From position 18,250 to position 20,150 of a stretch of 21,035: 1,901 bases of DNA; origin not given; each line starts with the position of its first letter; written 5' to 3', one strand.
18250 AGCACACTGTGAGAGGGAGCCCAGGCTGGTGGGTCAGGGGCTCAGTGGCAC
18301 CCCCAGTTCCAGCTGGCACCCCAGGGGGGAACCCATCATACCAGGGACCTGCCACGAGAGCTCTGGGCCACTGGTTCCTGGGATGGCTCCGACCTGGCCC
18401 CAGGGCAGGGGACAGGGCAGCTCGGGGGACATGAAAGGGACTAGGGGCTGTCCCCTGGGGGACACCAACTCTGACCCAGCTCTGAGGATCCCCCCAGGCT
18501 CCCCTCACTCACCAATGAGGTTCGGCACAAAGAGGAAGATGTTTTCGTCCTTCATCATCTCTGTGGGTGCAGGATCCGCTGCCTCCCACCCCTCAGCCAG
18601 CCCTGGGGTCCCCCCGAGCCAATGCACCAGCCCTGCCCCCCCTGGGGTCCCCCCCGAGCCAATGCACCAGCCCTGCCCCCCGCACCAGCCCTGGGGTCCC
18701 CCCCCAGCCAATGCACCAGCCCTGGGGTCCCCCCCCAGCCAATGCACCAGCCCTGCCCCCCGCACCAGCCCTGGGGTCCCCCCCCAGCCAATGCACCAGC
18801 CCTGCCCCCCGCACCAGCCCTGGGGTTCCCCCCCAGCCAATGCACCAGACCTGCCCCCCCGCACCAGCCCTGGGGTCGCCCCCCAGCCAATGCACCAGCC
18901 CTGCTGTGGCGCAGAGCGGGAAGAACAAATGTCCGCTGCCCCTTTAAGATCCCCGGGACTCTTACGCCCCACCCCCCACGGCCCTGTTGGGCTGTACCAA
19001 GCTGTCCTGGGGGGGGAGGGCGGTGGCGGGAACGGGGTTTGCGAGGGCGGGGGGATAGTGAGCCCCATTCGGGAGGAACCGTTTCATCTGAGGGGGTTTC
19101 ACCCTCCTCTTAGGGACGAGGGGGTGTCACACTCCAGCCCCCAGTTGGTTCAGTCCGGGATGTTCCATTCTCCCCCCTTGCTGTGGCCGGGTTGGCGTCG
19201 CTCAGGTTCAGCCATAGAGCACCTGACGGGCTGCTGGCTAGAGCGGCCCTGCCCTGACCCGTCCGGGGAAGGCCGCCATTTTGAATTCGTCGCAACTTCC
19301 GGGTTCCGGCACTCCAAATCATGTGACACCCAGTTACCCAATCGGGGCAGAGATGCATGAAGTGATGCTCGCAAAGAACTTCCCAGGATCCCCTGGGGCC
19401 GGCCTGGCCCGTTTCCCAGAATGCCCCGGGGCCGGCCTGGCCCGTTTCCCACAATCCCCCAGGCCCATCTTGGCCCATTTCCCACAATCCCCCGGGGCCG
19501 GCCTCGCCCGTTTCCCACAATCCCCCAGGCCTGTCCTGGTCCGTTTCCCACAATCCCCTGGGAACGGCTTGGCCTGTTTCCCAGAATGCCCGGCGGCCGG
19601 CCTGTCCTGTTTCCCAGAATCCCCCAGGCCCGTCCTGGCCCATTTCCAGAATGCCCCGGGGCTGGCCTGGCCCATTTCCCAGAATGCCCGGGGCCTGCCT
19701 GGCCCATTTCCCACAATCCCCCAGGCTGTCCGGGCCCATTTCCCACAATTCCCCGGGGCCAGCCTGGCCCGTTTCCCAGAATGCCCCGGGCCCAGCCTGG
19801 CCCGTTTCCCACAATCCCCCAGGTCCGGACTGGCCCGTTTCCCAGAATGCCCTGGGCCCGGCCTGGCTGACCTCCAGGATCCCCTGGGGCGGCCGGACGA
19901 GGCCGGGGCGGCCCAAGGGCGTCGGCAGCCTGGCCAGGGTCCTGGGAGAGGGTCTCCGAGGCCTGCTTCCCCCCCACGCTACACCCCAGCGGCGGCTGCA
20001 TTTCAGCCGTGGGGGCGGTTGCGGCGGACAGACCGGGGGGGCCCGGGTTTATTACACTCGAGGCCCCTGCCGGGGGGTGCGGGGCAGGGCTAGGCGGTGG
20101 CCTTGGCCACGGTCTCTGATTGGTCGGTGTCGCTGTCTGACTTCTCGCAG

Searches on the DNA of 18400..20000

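Call 29: search_rna_families(source=window, start=18400, end=20000, threshold=evalue, max_evalue=1)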
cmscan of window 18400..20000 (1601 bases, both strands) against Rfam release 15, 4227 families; matches with E-value up to 1: 1.
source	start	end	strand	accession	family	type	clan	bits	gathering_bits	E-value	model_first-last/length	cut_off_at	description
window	19365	19455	+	RF02487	GlsR24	Gene; snRNA; snoRNA; HACA-box;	-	14.9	100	0.97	1-147/147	no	Small nucleolar RNA GlsR24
